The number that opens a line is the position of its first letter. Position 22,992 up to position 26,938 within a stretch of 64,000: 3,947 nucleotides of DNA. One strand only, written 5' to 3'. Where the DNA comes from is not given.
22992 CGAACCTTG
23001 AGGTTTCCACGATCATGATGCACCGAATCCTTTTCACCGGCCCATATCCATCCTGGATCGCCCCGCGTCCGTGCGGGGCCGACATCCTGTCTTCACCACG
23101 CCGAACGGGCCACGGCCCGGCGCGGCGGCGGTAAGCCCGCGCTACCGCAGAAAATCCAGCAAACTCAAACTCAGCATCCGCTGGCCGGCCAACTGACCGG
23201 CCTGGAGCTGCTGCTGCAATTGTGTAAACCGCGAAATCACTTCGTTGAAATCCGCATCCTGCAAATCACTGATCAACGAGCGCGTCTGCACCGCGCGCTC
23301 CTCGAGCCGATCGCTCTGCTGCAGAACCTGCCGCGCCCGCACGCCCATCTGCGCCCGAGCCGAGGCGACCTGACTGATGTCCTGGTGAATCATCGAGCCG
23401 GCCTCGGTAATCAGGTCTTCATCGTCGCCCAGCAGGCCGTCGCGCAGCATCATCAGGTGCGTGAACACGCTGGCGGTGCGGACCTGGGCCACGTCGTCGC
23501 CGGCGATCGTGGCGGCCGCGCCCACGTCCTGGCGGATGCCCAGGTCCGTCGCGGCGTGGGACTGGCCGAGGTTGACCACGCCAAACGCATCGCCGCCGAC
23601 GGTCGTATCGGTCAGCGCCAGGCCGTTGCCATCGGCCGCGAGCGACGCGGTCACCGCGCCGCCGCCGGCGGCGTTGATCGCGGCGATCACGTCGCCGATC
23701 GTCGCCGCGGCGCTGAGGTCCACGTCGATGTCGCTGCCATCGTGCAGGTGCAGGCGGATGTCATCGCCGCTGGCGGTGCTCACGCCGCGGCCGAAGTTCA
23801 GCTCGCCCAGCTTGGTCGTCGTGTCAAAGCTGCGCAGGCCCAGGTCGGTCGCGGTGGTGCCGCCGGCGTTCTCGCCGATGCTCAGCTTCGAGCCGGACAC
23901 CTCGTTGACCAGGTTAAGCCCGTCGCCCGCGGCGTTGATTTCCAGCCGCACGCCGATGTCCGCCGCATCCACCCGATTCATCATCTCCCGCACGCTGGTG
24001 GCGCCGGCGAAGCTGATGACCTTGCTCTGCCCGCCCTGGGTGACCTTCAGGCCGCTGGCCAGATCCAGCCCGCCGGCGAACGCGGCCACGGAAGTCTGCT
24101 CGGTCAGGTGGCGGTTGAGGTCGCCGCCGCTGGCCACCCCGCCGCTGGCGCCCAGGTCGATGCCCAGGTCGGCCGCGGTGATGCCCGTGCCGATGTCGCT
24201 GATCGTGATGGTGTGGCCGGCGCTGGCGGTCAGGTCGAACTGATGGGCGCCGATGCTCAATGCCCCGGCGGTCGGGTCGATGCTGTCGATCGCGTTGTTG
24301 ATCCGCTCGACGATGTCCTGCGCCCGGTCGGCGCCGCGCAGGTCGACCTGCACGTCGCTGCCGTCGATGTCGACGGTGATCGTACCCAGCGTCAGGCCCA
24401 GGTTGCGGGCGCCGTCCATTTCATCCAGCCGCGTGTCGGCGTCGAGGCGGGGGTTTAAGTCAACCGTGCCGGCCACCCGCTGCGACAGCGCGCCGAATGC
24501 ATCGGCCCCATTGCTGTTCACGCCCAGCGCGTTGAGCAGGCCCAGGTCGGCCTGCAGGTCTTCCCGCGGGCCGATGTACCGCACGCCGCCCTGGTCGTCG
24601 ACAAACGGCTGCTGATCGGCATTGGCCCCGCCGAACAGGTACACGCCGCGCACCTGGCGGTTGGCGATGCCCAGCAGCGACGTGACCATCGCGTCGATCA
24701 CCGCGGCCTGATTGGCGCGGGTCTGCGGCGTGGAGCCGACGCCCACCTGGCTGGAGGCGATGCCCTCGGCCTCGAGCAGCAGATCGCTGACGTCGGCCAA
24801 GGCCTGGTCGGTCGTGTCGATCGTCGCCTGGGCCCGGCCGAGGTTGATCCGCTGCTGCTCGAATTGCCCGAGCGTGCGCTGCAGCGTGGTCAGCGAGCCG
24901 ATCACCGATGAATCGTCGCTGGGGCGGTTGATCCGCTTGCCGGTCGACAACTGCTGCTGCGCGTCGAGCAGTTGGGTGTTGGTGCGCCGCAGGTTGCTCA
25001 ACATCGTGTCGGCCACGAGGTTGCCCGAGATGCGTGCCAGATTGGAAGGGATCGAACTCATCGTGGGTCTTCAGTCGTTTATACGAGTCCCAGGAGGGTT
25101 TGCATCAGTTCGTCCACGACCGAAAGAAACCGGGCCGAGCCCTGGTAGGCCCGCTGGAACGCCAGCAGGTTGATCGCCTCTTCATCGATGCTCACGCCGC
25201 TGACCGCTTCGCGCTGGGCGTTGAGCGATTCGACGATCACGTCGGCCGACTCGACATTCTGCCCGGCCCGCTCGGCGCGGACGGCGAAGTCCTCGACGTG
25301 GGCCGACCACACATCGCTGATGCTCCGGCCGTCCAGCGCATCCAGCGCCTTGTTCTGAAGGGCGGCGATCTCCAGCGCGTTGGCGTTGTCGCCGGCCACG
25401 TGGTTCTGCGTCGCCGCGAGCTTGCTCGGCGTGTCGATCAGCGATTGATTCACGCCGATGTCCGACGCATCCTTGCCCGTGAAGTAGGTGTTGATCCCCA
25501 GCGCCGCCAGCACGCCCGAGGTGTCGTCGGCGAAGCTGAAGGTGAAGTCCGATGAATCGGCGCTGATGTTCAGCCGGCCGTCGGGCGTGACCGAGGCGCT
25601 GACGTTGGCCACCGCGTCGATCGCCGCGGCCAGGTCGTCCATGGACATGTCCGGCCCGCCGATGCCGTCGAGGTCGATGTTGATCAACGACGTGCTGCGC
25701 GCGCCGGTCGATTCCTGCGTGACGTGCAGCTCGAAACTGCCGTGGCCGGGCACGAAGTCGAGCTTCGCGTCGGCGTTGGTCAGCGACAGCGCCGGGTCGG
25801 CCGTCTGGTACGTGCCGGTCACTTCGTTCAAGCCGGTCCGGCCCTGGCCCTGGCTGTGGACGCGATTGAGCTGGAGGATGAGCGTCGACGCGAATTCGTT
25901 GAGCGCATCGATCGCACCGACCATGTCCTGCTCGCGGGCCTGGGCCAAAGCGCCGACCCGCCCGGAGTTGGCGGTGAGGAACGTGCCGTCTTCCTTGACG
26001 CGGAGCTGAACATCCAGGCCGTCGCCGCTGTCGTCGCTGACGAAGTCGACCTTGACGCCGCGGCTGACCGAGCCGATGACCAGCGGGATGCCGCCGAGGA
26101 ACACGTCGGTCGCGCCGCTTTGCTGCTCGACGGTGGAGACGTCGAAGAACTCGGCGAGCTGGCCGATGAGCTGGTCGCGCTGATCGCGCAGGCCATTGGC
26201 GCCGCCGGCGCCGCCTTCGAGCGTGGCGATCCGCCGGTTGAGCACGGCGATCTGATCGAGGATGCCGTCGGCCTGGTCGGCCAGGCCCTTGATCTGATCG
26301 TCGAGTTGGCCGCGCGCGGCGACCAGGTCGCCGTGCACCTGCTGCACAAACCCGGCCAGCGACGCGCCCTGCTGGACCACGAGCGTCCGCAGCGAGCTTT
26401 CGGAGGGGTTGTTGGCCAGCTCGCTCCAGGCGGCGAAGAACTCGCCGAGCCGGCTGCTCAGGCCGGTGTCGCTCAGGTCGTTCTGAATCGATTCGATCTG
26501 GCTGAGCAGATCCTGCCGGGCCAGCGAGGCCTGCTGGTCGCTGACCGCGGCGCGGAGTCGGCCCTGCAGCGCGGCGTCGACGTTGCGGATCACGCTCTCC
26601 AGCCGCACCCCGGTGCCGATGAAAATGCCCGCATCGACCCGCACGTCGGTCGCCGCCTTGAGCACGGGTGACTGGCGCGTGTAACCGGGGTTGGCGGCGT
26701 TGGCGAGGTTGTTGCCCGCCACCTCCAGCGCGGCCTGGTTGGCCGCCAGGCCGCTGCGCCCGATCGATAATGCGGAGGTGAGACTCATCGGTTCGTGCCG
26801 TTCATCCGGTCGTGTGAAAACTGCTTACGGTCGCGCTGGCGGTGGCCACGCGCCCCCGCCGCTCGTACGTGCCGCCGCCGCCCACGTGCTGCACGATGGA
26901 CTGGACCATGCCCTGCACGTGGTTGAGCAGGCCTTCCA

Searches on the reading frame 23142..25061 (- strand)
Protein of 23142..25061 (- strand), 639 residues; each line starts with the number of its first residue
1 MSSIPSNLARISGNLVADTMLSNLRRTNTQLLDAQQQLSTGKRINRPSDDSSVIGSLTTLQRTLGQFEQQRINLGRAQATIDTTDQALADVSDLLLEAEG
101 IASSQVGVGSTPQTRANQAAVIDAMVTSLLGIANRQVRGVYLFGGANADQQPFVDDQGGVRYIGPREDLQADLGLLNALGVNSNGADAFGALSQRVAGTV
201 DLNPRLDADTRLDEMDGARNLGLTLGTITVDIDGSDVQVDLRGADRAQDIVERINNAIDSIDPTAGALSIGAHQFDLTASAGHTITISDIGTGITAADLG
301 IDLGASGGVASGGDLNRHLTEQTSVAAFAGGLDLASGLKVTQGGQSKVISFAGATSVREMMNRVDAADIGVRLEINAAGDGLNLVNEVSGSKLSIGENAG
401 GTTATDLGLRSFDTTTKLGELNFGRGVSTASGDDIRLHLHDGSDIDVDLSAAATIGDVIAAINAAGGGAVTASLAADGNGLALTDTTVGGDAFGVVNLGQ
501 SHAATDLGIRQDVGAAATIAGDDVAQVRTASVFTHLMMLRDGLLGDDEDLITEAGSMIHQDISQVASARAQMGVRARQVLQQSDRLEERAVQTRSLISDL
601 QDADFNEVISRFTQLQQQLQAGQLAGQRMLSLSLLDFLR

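Call 94: search_protein_families(library=pfam, proteins=[window:23142-25061:-], max_evalue=0.00001)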
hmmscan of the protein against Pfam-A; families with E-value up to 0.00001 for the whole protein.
window:23142-25061:- (639 aa): 2 families
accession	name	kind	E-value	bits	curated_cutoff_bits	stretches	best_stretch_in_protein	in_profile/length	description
PF00669.25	Flagellin_N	-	7.2e-13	49.2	26.6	1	11-147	1-138/139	Bacterial flagellin N-terminal helical region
PF00700.27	Flagellin_C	-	6.5e-09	36.4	23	1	557-637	3-85/86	Bacterial flagellin C-terminal helical region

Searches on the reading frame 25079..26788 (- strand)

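Call 94: search_protein_families(library=pfam, proteins=[window:25079-26788:-], max_evalue=0.00001)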
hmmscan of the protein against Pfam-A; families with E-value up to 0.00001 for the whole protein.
window:25079-26788:- (569 aa): 2 families
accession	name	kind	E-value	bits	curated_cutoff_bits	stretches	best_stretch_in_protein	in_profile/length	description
PF22638.1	FlgK_D1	-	2.2e-48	165.3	28.6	1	95-319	1-226/233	Flagellar hook-associated protein FlgK helical domain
PF06429.18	Flg_bbr_C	-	3.1e-10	39.9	23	1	529-568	7-46/46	Flagellar basal body rod FlgEFG protein C-terminal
